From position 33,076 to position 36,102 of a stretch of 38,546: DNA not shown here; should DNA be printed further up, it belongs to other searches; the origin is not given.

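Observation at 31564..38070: Candidate undescribed acyl-CoA-linked molybdoenzyme module (PadBCD-like but re-wired)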

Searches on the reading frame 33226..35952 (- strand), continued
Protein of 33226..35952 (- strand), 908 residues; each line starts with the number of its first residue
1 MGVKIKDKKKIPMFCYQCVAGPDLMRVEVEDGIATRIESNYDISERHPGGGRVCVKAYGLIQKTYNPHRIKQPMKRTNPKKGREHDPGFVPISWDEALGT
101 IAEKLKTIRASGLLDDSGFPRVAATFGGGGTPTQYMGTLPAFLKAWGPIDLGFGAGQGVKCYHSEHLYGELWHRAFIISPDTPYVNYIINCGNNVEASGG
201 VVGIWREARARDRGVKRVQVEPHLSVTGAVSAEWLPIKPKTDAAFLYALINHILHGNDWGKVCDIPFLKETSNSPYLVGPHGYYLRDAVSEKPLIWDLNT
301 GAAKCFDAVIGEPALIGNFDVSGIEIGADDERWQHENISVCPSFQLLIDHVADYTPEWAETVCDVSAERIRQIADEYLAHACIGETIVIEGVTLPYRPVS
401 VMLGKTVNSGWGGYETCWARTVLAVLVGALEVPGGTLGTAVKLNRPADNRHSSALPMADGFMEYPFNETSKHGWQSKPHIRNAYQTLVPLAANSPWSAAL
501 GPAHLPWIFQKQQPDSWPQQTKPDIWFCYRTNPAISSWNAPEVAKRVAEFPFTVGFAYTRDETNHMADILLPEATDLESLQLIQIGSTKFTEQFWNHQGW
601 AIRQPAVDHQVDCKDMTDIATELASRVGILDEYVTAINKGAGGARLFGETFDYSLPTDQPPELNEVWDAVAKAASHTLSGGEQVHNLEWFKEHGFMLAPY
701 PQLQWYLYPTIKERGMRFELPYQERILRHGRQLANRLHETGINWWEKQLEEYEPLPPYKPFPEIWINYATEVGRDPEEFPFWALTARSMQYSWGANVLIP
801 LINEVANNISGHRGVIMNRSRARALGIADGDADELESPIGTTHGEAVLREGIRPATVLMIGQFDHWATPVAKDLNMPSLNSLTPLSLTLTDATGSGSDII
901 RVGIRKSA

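Call 76: search_solved_structures(query=A2, max_evalue=0.00001, show_alignments=3)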
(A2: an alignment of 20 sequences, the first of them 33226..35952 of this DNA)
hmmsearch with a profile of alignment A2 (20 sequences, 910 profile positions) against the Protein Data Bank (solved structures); distinct sequences matched with E-value up to 0.00001: 51.
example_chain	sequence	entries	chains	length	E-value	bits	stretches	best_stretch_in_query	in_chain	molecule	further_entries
6cz7_A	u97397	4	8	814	4.9e-48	166.8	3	10-113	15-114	ArrA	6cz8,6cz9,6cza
2vpw_A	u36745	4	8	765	1.3e-42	148.9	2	44-260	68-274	THIOSULFATE REDUCTASE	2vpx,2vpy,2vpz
7l5i_A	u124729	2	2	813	5.7e-29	103.7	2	63-274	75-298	Trimethylamine-N-oxide reductase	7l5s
1eu1_A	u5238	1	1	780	1.8e-26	95.4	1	57-111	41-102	DIMETHYL SULFOXIDE REDUCTASE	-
5e7o_A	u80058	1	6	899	2.8e-26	94.8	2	21-289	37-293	DMSO reductase family type II enzyme, molybdopterin subunit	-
4ydd_A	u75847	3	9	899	6.4e-26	93.6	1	21-289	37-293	DMSO reductase family type II enzyme, molybdopterin subunit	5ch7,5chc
7bkb_D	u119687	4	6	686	1.7e-24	88.9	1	5-258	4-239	Formate dehydrogenase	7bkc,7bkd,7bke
9vap_A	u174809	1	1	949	3.9e-23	84.4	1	14-271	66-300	Formate dehydrogenase molybdopterin-binding subunit FdhA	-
2jim_A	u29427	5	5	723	9.6e-23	83.1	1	7-258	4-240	PERIPLASMIC NITRATE REDUCTASE | PROTEIN (PERIPLASMIC NITRATE REDUCTASE)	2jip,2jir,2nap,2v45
1e18_A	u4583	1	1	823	3.9e-22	81.1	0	59-111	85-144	DMSO REDUCTASE.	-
1e60_A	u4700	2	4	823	5.3e-22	80.7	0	59-111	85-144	Dimethyl sulfoxide/trimethylamine N-oxide reductase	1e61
4dmr_A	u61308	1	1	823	6.4e-22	80.4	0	59-111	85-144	DMSO REDUCTASE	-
1dmr_A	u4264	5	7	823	6.9e-22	80.3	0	59-111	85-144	DMSO REDUCTASE | Dimethyl sulfoxide/trimethylamine N-oxide reductase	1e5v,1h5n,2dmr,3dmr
2jio_A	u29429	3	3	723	8.4e-22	80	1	7-258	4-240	PERIPLASMIC NITRATE REDUCTASE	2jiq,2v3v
1tmo_A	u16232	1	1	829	2.6e-21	78.4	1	27-258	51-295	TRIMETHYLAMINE N-OXIDE REDUCTASE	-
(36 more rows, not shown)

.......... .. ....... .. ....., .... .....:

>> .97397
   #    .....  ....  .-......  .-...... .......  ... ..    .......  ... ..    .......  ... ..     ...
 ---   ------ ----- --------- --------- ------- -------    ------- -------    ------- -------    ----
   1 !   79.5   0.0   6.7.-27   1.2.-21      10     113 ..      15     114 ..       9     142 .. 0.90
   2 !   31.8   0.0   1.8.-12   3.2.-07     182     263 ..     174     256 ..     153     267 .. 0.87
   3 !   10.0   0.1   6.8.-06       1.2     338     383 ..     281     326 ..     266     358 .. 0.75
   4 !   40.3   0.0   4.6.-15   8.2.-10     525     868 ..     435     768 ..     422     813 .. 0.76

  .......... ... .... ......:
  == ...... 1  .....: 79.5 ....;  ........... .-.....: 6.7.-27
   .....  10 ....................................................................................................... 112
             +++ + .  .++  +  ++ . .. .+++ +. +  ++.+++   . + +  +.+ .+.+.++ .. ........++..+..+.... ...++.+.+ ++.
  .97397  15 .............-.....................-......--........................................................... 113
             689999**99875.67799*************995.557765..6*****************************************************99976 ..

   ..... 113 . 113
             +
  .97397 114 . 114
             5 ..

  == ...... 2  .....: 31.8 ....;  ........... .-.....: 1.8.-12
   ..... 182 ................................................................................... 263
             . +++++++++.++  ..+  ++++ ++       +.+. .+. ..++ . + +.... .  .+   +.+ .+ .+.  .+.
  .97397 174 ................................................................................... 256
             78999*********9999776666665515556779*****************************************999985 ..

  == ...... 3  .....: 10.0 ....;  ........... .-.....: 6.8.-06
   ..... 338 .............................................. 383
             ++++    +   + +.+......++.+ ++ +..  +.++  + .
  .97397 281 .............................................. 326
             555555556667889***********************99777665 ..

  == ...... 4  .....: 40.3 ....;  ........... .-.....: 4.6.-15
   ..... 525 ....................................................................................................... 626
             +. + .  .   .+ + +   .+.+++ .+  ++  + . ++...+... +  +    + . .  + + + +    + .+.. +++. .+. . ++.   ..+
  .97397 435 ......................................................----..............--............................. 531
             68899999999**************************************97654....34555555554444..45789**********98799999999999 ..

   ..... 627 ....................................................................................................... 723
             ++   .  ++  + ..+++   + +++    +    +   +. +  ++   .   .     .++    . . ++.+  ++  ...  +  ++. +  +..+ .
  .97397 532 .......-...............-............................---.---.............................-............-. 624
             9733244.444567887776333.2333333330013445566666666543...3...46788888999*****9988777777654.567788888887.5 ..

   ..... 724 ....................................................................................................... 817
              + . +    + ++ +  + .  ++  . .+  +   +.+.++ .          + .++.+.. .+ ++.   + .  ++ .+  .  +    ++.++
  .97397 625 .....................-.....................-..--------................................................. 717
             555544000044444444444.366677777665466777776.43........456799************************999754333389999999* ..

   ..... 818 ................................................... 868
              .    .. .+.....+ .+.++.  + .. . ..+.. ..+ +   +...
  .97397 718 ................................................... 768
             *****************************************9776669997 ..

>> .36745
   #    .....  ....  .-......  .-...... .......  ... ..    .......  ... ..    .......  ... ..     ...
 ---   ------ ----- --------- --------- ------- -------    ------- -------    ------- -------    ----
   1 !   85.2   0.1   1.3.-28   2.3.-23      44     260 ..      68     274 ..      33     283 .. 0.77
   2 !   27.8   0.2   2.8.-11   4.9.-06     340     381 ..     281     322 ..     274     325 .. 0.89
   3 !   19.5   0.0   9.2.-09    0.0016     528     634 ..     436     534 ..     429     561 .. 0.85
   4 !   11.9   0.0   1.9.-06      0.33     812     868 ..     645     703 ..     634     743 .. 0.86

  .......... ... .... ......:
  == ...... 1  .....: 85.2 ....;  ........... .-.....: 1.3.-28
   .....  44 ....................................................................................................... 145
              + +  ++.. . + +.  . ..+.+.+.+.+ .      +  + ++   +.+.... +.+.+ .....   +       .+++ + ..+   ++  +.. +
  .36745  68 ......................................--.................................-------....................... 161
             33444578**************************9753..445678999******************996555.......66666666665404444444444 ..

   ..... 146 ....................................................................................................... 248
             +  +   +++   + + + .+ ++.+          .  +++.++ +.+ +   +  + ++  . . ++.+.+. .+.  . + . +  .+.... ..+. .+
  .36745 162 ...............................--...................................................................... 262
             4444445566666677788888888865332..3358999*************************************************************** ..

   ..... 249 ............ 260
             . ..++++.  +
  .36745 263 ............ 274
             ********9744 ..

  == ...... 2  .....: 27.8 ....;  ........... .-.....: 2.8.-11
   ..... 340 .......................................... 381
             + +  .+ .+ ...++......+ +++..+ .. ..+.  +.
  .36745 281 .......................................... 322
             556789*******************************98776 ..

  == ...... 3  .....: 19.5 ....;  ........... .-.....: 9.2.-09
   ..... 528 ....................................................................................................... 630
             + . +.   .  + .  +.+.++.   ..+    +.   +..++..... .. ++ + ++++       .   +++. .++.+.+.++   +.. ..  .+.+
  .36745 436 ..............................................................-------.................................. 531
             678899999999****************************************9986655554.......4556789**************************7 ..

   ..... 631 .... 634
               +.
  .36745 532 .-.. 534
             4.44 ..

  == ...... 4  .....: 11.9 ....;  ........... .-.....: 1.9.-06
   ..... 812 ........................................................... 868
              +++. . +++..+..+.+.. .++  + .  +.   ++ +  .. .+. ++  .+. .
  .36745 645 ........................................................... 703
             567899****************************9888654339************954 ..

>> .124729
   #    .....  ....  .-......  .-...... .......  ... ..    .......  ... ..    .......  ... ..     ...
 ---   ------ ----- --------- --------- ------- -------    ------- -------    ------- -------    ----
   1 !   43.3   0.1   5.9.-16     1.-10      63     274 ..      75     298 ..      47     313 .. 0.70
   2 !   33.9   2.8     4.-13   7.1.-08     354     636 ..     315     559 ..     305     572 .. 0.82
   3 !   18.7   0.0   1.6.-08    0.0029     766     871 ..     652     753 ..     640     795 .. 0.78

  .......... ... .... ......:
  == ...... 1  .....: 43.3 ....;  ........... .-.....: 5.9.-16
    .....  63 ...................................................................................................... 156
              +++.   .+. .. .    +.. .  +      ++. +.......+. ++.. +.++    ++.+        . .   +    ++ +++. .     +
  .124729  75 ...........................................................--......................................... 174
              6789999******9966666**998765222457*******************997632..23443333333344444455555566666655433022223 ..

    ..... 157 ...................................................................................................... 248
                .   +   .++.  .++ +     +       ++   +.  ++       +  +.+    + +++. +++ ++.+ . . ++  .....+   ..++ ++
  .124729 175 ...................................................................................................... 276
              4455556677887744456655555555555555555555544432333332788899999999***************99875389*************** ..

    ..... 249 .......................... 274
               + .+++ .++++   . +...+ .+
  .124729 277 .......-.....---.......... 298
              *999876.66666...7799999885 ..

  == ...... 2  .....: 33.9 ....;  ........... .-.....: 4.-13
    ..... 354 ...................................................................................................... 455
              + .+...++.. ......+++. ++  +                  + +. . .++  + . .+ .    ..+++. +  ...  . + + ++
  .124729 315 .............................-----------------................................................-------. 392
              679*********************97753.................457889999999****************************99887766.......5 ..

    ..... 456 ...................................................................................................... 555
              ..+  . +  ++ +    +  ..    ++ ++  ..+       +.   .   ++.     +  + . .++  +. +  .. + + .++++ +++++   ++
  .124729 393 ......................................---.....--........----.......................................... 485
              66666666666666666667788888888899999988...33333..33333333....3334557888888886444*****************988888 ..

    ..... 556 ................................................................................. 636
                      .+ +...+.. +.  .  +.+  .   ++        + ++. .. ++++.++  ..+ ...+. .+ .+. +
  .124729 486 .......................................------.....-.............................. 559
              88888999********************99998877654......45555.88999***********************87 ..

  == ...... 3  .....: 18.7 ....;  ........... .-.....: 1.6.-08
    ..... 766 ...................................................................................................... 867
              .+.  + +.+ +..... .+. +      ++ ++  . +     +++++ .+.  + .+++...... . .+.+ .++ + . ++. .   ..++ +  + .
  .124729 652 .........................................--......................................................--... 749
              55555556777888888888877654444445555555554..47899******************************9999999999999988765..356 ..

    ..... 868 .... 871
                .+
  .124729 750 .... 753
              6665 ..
